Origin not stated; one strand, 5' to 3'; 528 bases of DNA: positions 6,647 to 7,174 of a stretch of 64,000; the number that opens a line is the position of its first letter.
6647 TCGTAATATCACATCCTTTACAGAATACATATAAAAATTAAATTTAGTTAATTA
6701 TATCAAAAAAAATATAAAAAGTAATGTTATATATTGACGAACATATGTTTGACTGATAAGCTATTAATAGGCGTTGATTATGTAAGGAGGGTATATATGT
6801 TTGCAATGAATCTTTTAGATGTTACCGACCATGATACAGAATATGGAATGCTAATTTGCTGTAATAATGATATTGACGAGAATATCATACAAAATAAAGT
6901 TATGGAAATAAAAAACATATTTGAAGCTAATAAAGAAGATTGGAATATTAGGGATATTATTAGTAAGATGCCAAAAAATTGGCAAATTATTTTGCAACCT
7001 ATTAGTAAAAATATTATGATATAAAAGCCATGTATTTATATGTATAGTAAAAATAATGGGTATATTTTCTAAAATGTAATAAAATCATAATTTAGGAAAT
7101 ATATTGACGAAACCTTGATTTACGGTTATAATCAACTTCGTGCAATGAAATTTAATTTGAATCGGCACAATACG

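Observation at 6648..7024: LexA-box-like palindrome inside an R-M cassette, identical in class to the recA SOS box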

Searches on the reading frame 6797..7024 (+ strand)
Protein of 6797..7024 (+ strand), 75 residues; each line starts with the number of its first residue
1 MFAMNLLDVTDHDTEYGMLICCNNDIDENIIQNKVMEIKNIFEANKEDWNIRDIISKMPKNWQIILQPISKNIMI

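Call 4: search_protein_families(library=pfam, proteins=[window:6797-7024:+], max_evalue=0.1)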
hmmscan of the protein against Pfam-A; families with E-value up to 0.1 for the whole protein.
window:6797-7024:+ (75 aa): 0 families

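Call 9: find_encoding_contigs(protein=window:6797-7024:+, flank=10000, max_places=10)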
Protein window:6797-7024:+ (75 aa): 24 contigs read that carry it; 10 places shown.
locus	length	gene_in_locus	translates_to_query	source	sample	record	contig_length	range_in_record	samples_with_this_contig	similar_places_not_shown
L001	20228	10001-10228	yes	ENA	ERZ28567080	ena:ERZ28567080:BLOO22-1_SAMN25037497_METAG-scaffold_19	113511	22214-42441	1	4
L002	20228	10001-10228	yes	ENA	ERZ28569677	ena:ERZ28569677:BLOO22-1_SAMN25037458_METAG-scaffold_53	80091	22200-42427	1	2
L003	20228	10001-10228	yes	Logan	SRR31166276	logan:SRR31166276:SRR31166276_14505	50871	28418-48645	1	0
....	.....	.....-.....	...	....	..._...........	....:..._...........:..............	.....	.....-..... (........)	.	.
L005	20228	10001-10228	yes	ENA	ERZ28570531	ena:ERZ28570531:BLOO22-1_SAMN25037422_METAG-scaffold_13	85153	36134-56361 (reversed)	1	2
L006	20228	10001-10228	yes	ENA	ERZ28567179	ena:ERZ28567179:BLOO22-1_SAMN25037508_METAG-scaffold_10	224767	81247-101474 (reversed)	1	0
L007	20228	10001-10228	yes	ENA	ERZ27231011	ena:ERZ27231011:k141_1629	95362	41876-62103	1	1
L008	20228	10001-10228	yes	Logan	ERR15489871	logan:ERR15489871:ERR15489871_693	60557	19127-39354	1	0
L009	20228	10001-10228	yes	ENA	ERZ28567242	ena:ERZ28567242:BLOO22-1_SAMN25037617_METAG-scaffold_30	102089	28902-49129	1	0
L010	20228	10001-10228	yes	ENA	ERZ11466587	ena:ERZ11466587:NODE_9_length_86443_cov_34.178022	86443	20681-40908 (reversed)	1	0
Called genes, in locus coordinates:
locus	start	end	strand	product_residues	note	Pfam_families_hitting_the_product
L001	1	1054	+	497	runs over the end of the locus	PF17767:NAPRTase_N, PF04095:NAPRTase, PF17956:NAPRTase_C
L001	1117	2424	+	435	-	PF01979:Amidohydro_1, PF07969:Amidohydro_3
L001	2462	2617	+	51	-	-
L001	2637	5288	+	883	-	PF01411:tRNA-synt_2c, PF07973:tRNA_SAD, PF02272:DHHA1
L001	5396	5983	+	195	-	PF16729:DUF5067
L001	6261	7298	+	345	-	PF01408:GFO_IDH_MocA, PF22725:GFO_IDH_MocA_C3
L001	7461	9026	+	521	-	PF13443:HTH_26, PF00145:DNA_methylase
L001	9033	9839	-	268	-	PF27366:MwoI_N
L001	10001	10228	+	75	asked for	-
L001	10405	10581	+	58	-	PF01165:Ribosomal_S21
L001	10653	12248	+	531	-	PF00009:GTP_EFTU, PF01926:MMR_HSR1 (faint), PF22042:EF-G_D2, PF03144:GTP_EFTU_D2 (weak), PF16658:RF3_C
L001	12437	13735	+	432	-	PF03952:Enolase_N, PF00113:Enolase_C, PF13378:MR_MLE_C (weak), PF07476:MAAL_C (weak)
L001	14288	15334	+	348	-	PF00154:RecA_N, PF08423:Rad51, PF06745:ATPase (faint), PF21096:RecA_C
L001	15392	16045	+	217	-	PF21982:RecX_HTH1 (weak), PF21981:RecX_HTH3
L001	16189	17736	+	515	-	PF12072:RNase_Y_N, PF00013:KH_1 (weak), PF08668:HDOD (weak), PF01966:HD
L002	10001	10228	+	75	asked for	-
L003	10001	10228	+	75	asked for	-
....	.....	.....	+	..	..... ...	-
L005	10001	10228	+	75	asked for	-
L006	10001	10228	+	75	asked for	-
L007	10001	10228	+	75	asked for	-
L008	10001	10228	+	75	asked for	-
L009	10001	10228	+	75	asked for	-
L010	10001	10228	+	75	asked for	-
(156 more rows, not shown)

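Call 10: find_homologous_proteins(query=window:6797-7021:+, max_evalue=0.01)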
Query window:6797-7021:+ (75 aa): 1 proteins with E <= 0.01 among 1 candidates.
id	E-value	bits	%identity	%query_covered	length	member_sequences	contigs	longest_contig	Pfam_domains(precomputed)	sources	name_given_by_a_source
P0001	1.3e-42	160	100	100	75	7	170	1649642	-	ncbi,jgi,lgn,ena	jgi:hypothetical protein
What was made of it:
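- Tried and rejected: It found only itself (call 10).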

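Call 20: list_cluster_members(proteins=[P0001])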
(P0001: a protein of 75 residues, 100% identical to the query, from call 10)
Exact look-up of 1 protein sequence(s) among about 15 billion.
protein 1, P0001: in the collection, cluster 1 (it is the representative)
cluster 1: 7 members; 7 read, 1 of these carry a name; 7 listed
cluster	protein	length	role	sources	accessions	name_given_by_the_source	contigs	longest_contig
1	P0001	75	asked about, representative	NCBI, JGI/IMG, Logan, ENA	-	hypothetical protein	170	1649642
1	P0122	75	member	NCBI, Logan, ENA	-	-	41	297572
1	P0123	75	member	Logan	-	-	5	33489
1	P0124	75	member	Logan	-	-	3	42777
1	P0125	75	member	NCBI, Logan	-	-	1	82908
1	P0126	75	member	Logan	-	-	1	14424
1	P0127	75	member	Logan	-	-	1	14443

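Call 34: find_homologous_proteins(query=A2, max_evalue=0.01)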
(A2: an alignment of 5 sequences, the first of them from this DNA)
Query A2 (5 sequences) (75 aa, profile of the alignment): 14 proteins with E <= 0.01 among 37 candidates.
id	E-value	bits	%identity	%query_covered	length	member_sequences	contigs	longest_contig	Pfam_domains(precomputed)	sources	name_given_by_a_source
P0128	1.0e-32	130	44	85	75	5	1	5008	-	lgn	-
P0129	1.7e-32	129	43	89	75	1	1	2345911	-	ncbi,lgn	-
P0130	1.8e-32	129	38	85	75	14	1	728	-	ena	-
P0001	3.7e-31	125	100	100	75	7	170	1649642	-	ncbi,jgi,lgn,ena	jgi:hypothetical protein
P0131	8.9e-31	124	45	89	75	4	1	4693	-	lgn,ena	-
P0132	2.1e-28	116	42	85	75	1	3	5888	-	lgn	-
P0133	1.7e-27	113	41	85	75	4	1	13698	-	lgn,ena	-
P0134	4.0e-27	112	41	85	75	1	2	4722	-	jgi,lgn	-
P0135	4.8e-27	112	41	85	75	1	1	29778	-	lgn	-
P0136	1.4e-26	110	48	89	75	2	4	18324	-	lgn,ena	-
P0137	8.9e-25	104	47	100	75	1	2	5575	-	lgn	-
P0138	2.4e-14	71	40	56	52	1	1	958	-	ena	-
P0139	5.4e-11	60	45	51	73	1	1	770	-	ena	-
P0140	6.5e-8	50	52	31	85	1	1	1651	-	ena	-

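Call 36: search_protein_families(library=ncbifam, proteins=[window:6797-7021:+], max_evalue=0.01)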
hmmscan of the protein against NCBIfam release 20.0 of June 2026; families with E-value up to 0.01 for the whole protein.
window:6797-7021:+ (75 aa): 0 families

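Call 37: find_encoding_contigs(protein=P0129, flank=7000, max_places=2)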
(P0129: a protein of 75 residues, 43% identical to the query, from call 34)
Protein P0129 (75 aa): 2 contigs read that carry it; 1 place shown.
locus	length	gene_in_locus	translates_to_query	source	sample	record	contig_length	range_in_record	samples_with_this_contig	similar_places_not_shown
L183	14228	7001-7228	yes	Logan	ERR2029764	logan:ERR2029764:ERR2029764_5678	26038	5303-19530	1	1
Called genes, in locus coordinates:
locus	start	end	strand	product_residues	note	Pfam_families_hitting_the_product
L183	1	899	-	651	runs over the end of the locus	PF00133:tRNA-synt_1, PF01406:tRNA-synt_1e (faint), PF01921:tRNA-synt_1f (faint), PF09334:tRNA-synt_1g, PF00133:tRNA-synt_1, PF19303:Anticodon_3 (weak), PF01588:tRNA_bind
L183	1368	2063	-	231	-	-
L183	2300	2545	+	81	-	PF09035:Tn916-Xis, PF20063:DUF6462 (weak), PF12728:HTH_17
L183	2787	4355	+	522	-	PF13443:HTH_26, PF00145:DNA_methylase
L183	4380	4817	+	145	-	PF01878:EVE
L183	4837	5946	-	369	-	PF27366:MwoI_N (weak)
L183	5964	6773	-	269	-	PF27366:MwoI_N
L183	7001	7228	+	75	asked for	-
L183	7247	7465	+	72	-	-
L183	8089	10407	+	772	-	PF22763:NrS1-1_pol-like_HBD, PF08706:D5_N, PF19263:DUF5906 (faint), PF03288:Pox_D5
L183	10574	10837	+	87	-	-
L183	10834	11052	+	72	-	-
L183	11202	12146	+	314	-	PF05065:Phage_capsid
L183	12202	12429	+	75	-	PF09035:Tn916-Xis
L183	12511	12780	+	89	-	-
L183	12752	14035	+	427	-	PF02920:Integrase_DNA, PF00589:Phage_integrase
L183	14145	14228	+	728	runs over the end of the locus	PF00005:ABC_tran (faint), PF13166:AAA_13 (weak), PF13304:AAA_21 (faint), PF13166:AAA_13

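Call 38: find_encoding_contigs(protein=P0136, flank=6000, max_places=2)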
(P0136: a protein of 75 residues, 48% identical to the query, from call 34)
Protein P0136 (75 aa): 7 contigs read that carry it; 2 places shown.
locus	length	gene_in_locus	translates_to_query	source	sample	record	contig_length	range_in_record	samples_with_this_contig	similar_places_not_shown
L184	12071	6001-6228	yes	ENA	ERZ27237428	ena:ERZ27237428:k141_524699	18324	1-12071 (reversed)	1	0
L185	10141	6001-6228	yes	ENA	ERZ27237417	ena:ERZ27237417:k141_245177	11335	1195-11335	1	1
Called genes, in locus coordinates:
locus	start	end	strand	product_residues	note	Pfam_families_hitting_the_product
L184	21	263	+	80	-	-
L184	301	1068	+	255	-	PF02517:Rce1-like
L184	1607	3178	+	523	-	PF13443:HTH_26, PF00145:DNA_methylase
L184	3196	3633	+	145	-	PF01878:EVE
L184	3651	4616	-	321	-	PF27366:MwoI_N (weak)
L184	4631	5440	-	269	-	PF27366:MwoI_N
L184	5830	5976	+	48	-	-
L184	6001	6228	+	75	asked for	-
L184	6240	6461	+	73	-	-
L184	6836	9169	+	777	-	PF22763:NrS1-1_pol-like_HBD, PF08706:D5_N, PF03288:Pox_D5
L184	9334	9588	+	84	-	-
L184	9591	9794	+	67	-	-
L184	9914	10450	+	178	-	PF05119:Terminase_4 (faint)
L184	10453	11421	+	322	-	PF05065:Phage_capsid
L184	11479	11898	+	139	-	PF09035:Tn916-Xis, PF20063:DUF6462 (faint)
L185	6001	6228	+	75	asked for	-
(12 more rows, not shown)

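Call 39: find_encoding_contigs(protein=P0133, flank=6000, max_places=1)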
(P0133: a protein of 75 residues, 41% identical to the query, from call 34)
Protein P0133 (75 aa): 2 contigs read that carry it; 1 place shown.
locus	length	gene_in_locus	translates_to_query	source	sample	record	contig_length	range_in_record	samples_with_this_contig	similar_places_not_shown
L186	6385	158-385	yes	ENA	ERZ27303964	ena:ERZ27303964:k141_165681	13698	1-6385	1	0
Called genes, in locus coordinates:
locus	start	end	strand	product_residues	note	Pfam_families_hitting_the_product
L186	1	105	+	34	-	?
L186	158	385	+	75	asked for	-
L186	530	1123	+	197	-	-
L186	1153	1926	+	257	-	-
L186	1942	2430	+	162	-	PF00383:dCMP_cyt_deam_1, PF14437:MafB19-deam (faint)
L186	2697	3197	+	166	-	-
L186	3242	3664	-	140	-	-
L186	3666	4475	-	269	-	PF01656:CbiA, PF09140:MipZ (faint), PF10609:ParA, PF13614:AAA_31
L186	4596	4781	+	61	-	-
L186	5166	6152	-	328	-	-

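Call 40: find_encoding_contigs(protein=P0135, flank=6000, max_places=1)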
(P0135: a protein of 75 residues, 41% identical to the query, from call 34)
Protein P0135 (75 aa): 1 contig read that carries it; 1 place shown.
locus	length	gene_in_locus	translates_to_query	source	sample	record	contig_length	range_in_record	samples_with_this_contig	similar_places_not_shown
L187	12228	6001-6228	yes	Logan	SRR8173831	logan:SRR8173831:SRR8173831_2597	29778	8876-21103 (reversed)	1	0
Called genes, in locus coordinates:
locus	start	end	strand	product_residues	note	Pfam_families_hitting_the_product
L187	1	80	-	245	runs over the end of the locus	PF00392:GntR, PF07702:UTRA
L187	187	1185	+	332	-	PF01380:SIS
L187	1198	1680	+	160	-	PF03830:PTSIIB_sorb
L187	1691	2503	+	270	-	PF03609:EII-Sor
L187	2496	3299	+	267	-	PF03613:EIID-AGA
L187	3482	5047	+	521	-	PF13443:HTH_26, PF00145:DNA_methylase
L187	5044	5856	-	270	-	PF27366:MwoI_N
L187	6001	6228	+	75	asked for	-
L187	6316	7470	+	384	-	PF00266:Aminotran_5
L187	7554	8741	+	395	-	PF22025:ThiI_fer, PF02926:THUMP, PF02568:ThiI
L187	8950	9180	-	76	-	PF00381:PTS-HPr (weak)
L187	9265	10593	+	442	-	PF00919:UPF0004, PF04055:Radical_SAM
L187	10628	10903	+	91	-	PF06135:IreB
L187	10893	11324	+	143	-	PF03652:RuvX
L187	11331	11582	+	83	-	PF06949:DUF1292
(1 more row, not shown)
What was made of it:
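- The bare trio lies in two unrelated chromosomal contexts (calls 9, 40). The bare M-R-small trio occurs in two unrelated chromosomal sites (calls 9, 40).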

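Call 57: predict_structure(alignment_id=A4)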
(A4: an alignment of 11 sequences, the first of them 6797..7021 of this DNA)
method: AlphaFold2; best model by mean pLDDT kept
length: 75 residues; sequences in the alignment: 11
mean_pLDDT: 75.8   pTM: 0.60
mean pLDDT of the five models: 75.8, 73.8, 73.5, 73.1, 72.7
residues with pLDDT >= 90: 4; 70-90: 46; 50-70: 20; < 50: 5
segments of 3 or more residues with pLDDT < 50: 72-75
pLDDT, mean of each block of 10 residues (from residue 1): 61 63 84 88 86 85 78 47
secondary structure, 60 per line:
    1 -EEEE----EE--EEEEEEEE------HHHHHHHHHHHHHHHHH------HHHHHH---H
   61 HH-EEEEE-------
elements in order: E2-5 E14-21 H28-44 H51-56 E64-68
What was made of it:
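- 6797..7024 (+): 75-aa acidic protein (pI 4.5) of an undescribed family. Model pLDDT 75.8 (call 57).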

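Call 59: search_protein_representatives(alignment_id=A4)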
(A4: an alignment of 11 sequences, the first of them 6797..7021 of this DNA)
Query: 11 sequences, 75 profile positions. Proteins with E-value up to 0.001 (for the whole library): 111; up to 1e-10: 32; up to 1e-30: 1. The best 111 are listed.
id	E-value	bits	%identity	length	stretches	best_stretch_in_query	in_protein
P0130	1.1e-32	128.0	-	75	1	1-75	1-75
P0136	3.5e-30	119.9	-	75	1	1-74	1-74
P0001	8.8e-28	112.2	-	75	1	1-75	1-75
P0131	9.8e-28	112.1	-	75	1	1-75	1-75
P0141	1.3e-26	108.5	-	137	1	1-75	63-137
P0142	5.0e-26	106.6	-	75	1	1-75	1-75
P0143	3.7e-25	103.8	-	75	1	1-75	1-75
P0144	5.9e-25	103.2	-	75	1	1-75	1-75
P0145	8.0e-24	99.6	-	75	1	1-75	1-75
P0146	4.3e-22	94.0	-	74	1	3-75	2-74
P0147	5.1e-21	90.6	-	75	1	1-75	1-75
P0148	6.4e-20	87.1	-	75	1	1-71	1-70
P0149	2.8e-19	85.0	-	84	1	1-74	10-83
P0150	8.6e-18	80.2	-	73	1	1-69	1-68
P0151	2.5e-17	78.7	-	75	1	1-67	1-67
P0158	6.6e-13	64.6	-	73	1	5-75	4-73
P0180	2.8e-09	53.0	-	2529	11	7-44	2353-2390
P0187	9.2e-09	51.3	-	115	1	4-70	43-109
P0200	1.9e-07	47.1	-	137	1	4-68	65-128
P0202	2.6e-07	46.6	-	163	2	4-43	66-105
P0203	2.7e-07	46.6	-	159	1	3-72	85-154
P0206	4.2e-07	46.0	-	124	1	5-75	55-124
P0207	6.2e-07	45.4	-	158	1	12-70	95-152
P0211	4.3e-06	42.8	-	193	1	4-66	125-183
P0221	2.3e-05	40.4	-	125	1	4-75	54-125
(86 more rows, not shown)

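Call 61: fold_search(model_id=the predicted structure, library=pdb)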
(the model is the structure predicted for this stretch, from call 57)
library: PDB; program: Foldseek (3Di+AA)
matches with E <= 10: 7; with E <= 0.001: 0
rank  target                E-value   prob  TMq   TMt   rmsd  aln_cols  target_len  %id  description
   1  2w9p_A                6.4e+00  0.08  0.29  0.26   5.6        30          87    7  Crystal Structure of Potato Multicystatin (released 2010-02-02)
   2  1e1p_MODEL_1_A        6.4e+00  0.06  0.30  0.23   7.4        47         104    6  Human prion protein variant S170N (released 2000-07-20)
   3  1e1g_MODEL_1_A        6.8e+00  0.04  0.28  0.21   7.4        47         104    6  Human prion protein variant M166V (released 2000-07-20)
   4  1is8_A                7.8e+00  0.06  0.33  0.15   6.9        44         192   14  Crystal structure of rat GTPCHI/GFRP stimulatory complex plus Zn (released 2002-02-20)
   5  7alb_R                7.8e+00  0.05  0.28  0.13   5.4        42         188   12  human GCH-GFRP stimulatory complex 7-deaza-GTP bound (released 2021-10-13)
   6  9i2c_D                7.8e+00  0.03  0.23  0.22  12.9        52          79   12  Cryo-EM structure of KBTBD4 WT-HDAC2-CoREST1 2:1:1 complex mediated by molecular glue UM171 (released 2025-04-09)
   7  2zyu                  9.6e+00  0.08  0.30  0.08   3.3        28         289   21  Crystal structure of mouse cytosolic sulfotransferase mSULT1D1 complex with PAPS and p-nitrophenyl sulfate (released 2009-04-21)

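Call 62: search_protein_families(library=phrogs, alignment_id=A5, max_evalue=0.01)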
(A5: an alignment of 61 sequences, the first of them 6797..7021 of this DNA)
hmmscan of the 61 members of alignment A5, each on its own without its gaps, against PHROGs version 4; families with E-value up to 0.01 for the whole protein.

A. member 1, window:6797-7021:+ (75 aa): 0 families

B. families by the number of members that match (of 61 scanned): 5 families
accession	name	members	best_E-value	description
phrog_22458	-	1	0.003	-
phrog_14761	-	1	0.0037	-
phrog_11100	-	1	0.0045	-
phrog_32666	-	1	0.0071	-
phrog_25652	-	1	0.009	-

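Call 63: search_protein_families(library=pfam, alignment_id=A5, max_evalue=0.01)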
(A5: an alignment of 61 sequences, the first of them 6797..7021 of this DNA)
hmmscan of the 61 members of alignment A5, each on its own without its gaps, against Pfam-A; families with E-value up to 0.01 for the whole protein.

A. member 1, window:6797-7021:+ (75 aa): 0 families

B. families by the number of members that match (of 61 scanned): 4 families
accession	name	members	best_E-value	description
PF25723.1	HU_inhibitor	1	0.00047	Bacteriophage inhibitor of histone-like protein HU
PF23857.1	Phage_TAC_19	1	0.00064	Phage tail chaperone protein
PF23974.1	DUF7300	1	0.0018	Domain of unknown function (DUF7300)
PF22194.2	F-93_WHD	1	0.005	F-93, winged-helix domain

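Call 65: find_related_loci(query=A4, collection=viral_contigs, flank=5000)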
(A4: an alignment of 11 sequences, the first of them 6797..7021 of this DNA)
Query A4 (75 aa) in viral_contigs; peptide patterns used: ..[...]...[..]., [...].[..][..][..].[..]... (x = any residue, [..] = any of these).
600 stretches matched a pattern, but none encodes a relative of the query by tblastn (E <= 1e-3).
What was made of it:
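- Tried and rejected: Viral-contig scan with the small-ORF alignment: no relative (call 65).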

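Call 66: find_encoding_contigs(protein=P0158, flank=5000, max_places=3)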
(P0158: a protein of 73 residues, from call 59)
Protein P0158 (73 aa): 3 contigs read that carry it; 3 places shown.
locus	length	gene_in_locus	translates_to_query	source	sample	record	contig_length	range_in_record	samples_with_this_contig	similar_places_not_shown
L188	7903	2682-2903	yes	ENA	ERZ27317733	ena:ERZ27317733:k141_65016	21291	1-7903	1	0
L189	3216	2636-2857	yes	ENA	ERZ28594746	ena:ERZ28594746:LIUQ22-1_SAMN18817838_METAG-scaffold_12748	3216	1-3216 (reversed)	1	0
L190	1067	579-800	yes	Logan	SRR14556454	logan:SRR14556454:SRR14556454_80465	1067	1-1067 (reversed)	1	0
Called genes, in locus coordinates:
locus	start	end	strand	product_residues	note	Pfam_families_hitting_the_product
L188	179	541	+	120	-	-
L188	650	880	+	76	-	-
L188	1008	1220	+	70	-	-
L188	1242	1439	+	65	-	-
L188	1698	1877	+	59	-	-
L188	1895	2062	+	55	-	-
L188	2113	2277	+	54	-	-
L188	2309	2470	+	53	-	-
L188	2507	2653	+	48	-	-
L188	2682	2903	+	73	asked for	-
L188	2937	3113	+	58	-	-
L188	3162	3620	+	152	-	-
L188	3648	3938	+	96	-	-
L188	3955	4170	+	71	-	-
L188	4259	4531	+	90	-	-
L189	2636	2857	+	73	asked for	-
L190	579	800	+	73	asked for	-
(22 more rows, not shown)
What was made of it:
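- A distant member lies in a phage-like array of small early genes (call 66).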
